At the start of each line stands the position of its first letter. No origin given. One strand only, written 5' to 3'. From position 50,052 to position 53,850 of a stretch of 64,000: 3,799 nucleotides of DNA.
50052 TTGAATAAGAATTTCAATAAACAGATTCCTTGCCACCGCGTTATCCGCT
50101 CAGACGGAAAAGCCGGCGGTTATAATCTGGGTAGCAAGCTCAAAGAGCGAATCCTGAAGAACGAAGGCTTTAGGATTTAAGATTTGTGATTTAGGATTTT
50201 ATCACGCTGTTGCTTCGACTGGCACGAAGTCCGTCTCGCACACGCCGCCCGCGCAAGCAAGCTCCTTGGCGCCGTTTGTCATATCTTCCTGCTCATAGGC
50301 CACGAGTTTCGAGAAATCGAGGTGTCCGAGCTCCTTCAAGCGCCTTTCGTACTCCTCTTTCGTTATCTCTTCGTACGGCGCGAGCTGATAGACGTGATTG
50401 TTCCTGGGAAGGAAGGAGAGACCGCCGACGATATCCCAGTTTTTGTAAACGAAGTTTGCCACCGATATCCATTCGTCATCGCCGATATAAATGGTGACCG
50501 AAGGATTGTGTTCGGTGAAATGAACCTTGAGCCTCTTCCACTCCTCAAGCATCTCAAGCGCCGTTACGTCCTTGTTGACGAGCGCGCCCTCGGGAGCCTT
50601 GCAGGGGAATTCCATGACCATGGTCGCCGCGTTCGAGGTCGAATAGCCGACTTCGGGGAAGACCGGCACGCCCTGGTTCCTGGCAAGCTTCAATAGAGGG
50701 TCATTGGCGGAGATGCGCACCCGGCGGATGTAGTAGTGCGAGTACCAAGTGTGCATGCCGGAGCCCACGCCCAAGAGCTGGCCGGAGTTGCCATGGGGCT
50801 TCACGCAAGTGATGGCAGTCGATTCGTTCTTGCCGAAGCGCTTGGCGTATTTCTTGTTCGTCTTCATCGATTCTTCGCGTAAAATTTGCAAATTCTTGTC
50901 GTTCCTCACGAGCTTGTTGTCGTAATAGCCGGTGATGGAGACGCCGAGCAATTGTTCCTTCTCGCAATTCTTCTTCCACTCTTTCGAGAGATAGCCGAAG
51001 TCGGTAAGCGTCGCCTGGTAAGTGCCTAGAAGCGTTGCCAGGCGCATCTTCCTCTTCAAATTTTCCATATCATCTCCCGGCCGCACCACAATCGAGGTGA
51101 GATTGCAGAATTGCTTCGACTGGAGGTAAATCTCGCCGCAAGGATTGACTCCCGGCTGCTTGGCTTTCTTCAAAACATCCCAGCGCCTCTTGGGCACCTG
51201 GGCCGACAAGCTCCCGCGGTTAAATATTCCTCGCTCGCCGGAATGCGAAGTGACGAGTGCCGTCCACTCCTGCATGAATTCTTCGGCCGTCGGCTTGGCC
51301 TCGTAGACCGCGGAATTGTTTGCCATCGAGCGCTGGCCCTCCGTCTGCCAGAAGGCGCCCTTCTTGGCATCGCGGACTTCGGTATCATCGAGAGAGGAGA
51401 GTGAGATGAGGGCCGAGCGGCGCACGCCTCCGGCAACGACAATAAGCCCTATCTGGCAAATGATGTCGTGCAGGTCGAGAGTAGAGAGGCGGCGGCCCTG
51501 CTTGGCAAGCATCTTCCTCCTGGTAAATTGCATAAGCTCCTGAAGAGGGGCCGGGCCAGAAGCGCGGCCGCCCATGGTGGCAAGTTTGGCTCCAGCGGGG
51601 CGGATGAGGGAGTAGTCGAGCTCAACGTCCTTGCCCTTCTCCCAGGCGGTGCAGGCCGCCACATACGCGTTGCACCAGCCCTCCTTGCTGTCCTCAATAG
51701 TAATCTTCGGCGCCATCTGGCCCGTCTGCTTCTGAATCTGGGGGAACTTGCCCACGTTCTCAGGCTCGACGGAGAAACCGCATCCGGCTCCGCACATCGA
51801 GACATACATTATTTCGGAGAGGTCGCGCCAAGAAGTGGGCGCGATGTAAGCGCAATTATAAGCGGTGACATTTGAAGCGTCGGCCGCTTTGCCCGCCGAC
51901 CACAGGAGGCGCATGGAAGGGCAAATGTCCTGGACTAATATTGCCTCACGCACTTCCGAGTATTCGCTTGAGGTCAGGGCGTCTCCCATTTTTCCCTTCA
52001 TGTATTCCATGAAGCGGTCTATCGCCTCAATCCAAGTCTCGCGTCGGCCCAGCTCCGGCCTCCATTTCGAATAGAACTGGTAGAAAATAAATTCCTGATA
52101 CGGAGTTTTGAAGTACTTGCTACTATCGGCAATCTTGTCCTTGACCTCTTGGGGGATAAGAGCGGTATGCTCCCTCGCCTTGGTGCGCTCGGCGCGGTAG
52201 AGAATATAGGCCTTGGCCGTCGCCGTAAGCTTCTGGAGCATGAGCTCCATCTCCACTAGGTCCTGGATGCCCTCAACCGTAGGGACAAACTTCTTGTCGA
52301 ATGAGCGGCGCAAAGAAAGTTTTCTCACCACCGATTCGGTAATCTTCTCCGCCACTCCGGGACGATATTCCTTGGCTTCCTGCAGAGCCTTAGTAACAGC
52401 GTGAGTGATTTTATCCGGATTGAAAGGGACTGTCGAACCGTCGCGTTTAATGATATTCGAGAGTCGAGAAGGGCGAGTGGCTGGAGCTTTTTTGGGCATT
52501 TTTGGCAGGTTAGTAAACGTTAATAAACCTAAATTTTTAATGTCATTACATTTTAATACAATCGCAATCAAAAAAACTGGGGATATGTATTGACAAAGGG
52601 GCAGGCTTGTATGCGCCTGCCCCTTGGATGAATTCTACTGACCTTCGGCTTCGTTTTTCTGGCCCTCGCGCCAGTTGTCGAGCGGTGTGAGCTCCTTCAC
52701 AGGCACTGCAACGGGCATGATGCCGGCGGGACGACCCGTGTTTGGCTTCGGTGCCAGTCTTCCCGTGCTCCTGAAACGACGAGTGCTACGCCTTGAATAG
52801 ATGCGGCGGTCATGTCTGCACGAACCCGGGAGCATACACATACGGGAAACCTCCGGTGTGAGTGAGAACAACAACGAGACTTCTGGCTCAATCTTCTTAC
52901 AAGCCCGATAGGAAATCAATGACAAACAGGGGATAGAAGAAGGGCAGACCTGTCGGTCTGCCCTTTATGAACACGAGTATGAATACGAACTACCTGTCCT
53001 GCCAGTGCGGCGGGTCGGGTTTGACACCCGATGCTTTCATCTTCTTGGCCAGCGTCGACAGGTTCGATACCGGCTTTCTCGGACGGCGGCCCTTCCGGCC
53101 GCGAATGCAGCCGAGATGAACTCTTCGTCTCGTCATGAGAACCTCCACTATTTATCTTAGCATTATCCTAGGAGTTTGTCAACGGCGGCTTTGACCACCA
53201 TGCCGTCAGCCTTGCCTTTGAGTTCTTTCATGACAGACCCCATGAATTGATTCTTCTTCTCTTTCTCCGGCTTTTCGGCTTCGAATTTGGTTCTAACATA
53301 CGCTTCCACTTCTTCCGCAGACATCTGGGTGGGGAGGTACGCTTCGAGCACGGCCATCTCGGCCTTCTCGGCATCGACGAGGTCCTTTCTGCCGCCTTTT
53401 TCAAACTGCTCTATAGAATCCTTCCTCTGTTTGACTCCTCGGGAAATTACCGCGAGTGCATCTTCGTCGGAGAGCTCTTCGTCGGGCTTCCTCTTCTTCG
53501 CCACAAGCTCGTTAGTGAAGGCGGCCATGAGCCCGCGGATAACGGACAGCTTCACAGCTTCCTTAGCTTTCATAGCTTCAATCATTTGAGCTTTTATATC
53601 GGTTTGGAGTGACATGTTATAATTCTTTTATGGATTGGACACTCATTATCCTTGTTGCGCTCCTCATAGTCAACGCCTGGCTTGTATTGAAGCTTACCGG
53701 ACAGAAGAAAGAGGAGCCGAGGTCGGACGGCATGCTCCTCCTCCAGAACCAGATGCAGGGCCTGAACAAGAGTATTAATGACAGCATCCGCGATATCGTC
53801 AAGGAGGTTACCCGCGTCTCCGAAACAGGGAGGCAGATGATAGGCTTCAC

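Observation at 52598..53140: Tandem pair of small arginine-rich ORFs, each with a perfect GGAGG RBS and a cognate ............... hairpin, upstream of nrdJ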

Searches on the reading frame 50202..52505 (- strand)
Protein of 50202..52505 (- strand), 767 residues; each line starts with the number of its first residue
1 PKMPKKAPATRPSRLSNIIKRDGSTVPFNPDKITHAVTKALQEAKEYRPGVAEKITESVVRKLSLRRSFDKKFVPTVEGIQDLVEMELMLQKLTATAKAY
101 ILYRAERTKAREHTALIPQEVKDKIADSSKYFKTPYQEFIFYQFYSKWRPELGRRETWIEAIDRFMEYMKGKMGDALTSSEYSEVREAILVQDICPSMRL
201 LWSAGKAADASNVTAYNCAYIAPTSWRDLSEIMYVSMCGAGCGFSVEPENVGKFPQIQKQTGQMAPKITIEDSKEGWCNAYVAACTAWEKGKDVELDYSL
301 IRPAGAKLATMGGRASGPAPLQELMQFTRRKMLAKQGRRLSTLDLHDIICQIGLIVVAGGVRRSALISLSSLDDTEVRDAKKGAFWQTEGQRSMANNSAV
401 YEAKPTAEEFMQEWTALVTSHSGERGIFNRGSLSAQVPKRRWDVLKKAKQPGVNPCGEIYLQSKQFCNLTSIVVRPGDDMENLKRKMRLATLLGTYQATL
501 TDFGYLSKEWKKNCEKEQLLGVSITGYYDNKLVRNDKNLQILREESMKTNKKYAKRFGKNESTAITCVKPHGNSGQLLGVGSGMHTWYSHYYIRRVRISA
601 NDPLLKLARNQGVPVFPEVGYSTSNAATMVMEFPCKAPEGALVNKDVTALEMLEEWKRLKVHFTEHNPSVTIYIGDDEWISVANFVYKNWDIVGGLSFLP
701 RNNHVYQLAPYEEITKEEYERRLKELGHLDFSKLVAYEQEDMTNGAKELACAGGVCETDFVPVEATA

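Call 7: search_protein_families(library=pfam, proteins=[window:50202-52505:-], max_evalue=1)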
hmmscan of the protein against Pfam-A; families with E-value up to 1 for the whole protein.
window:50202-52505:- (767 aa): 6 families
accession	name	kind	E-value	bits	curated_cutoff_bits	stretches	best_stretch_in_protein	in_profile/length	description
PF03477.21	ATP-cone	-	9.3e-22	77.8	25.8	1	17-108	2-87/88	ATP cone domain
PF21995.1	RNR-II_ins_dom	-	6.6e-07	30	27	1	268-326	37-101/107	B12-dependent ribonucleotide reductase, insertion domain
PF17975.6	RNR_Alpha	-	5.6e-05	24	26.4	1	124-169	8-53/101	Ribonucleotide reductase alpha domain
PF02867.20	Ribonuc_red_lgC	-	7.4e-05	22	23.9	1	395-492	157-258/523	Ribonucleotide reductase, barrel domain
PF17454.7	Bee_toxin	-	0.23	11.7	25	1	622-643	17-38/46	Honey bee toxin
PF09851.14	SHOCT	-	0.41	10.9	27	0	713-726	14-27/28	Short C-terminal domain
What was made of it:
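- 50202..52499 (-): nrdJ, class II (B12-dependent) ribonucleotide reductase with N-terminal ATP-cone. Pfam ATP-cone, RNR-II insertion domain and RNR barrel (call 7).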

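Call 16: find_related_loci(query=window:50202-52505:-, collection=genome_contigs, flank=6000)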
Query window:50202-52505:- (767 aa) in genome_contigs; peptide patterns used: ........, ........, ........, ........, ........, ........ (x = any residue, [..] = any of these).
116 stretches matched a pattern; 74 encode a relative of the query (tblastn E <= 1e-3); 73 distinct loci.
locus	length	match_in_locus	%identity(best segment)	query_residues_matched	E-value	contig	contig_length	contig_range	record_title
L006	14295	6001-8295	90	3-767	0e+0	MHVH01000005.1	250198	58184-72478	MAG: Candidatus Zambryskibacteria bacterium RIFCSPHIGHO2_01_FULL_46_25 rifcsphigho2_01_scaffold_462, whole genome shotgu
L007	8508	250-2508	83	15-767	0e+0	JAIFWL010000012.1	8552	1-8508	MAG: Candidatus Parcubacteria bacterium isolate viral-cat_46_8 PAFVLPS_2018_scaffold_40551, whole genome shotgun sequenc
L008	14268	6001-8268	77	15-767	0e+0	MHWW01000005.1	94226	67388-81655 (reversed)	MAG: Candidatus Zambryskibacteria bacterium RIFOXYC1_FULL_39_10 rifoxyc1_full_scaffold_137, whole genome shotgun sequenc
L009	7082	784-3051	76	15-767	0e+0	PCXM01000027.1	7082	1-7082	MAG: Candidatus Zambryskibacteria bacterium CG10_big_fil_rev_8_21_14_0_10_34_34 CG10_8_21_14_0.10_scaffold_12451_c, whol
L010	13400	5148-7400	68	15-766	0e+0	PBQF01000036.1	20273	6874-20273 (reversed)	MAG: Parcubacteria group bacterium isolate NP996 MHASMcontig_349890, whole genome shotgun sequence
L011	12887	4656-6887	69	15-758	0e+0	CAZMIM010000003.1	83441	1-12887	MAG TPA_asm: uncultured Candidatus Saccharibacteria bacterium isolate SRP334346_co1_199 genome assembly, contig: NODE_37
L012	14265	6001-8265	85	15-767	0e+0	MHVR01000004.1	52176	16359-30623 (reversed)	MAG: Candidatus Zambryskibacteria bacterium RIFCSPHIGHO2_02_FULL_43_14 rifcsphigho2_02_scaffold_1121, whole genome shotg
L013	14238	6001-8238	65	15-759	0e+0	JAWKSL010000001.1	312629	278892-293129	MAG: Candidatus Paceibacterota bacterium isolate ABC2.124 ABC2.124.fa-1, whole genome shotgun sequence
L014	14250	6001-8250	72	8-757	0e+0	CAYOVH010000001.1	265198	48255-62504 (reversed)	MAG TPA_asm: uncultured Candidatus Saccharibacteria bacterium isolate SRP344714_co1_253 genome assembly, contig: NODE_78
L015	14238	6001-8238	60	15-757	0e+0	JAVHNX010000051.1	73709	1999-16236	MAG: Candidatus Paceibacterota bacterium isolate WB02no17_34_18 NODE_74_length_73709_cov_11.777052, whole genome shotgun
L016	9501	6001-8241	58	15-757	0e+0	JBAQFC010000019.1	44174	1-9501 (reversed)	MAG: Minisyncoccia bacterium isolate MFD12003_ilm_asm_bin59 k127_146016, whole genome shotgun sequence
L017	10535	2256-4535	58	3-758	0e+0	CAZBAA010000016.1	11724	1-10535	MAG TPA_asm: uncultured Candidatus Saccharibacteria bacterium isolate SRP269290_co3_478 genome assembly, contig: NODE_67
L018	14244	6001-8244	58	14-757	0e+0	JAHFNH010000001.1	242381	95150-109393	MAG: Candidatus Nomurabacteria bacterium isolate nzgw476 NODE_20_length_242382_cov_6.510111, whole genome shotgun sequen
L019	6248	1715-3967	58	15-761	0e+0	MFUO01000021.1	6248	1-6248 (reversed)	MAG: Candidatus Nomurabacteria bacterium RIFCSPLOWO2_01_FULL_33_17 rifcsplowo2_01_scaffold_39455, whole genome shotgun s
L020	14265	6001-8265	58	7-757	0e+0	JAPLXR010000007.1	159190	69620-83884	MAG: Candidatus Nomurabacteria bacterium isolate LacPavin_0818_WC55_MAG_33_13 LacPavin_0818_WC55_scaffold_238973, whole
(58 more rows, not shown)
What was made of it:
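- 50202..52499 (-): Relatives are listed in call 16.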

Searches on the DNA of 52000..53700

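Call 4: search_rna_families(source=window, start=52000, end=53700, threshold=evalue, max_evalue=10, show_alignments=3)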
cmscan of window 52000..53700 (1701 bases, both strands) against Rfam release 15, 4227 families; matches with E-value up to 10: 4.
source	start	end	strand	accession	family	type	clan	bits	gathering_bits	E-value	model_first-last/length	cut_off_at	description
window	53367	53446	+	RF02172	RFPL3-AS1_2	Gene; lncRNA;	-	20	40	0.024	1-71/71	no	RFPL3 antisense RNA 1 conserved region 2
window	53025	53082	+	RF00505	RydC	Gene; sRNA;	-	19.8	48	1.2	1-64/64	no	RydC RNA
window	53560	53683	-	RF00114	S15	Cis-reg; leader;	CL00121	18.7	39.5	0.17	1-117/117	no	Ribosomal S15 leader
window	52697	52739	+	RF01068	Guanidine-II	Cis-reg; riboswitch;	-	13.8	32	9.2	1-48/48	no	Guanidine-II riboswitch aptamer (mini-ykkC)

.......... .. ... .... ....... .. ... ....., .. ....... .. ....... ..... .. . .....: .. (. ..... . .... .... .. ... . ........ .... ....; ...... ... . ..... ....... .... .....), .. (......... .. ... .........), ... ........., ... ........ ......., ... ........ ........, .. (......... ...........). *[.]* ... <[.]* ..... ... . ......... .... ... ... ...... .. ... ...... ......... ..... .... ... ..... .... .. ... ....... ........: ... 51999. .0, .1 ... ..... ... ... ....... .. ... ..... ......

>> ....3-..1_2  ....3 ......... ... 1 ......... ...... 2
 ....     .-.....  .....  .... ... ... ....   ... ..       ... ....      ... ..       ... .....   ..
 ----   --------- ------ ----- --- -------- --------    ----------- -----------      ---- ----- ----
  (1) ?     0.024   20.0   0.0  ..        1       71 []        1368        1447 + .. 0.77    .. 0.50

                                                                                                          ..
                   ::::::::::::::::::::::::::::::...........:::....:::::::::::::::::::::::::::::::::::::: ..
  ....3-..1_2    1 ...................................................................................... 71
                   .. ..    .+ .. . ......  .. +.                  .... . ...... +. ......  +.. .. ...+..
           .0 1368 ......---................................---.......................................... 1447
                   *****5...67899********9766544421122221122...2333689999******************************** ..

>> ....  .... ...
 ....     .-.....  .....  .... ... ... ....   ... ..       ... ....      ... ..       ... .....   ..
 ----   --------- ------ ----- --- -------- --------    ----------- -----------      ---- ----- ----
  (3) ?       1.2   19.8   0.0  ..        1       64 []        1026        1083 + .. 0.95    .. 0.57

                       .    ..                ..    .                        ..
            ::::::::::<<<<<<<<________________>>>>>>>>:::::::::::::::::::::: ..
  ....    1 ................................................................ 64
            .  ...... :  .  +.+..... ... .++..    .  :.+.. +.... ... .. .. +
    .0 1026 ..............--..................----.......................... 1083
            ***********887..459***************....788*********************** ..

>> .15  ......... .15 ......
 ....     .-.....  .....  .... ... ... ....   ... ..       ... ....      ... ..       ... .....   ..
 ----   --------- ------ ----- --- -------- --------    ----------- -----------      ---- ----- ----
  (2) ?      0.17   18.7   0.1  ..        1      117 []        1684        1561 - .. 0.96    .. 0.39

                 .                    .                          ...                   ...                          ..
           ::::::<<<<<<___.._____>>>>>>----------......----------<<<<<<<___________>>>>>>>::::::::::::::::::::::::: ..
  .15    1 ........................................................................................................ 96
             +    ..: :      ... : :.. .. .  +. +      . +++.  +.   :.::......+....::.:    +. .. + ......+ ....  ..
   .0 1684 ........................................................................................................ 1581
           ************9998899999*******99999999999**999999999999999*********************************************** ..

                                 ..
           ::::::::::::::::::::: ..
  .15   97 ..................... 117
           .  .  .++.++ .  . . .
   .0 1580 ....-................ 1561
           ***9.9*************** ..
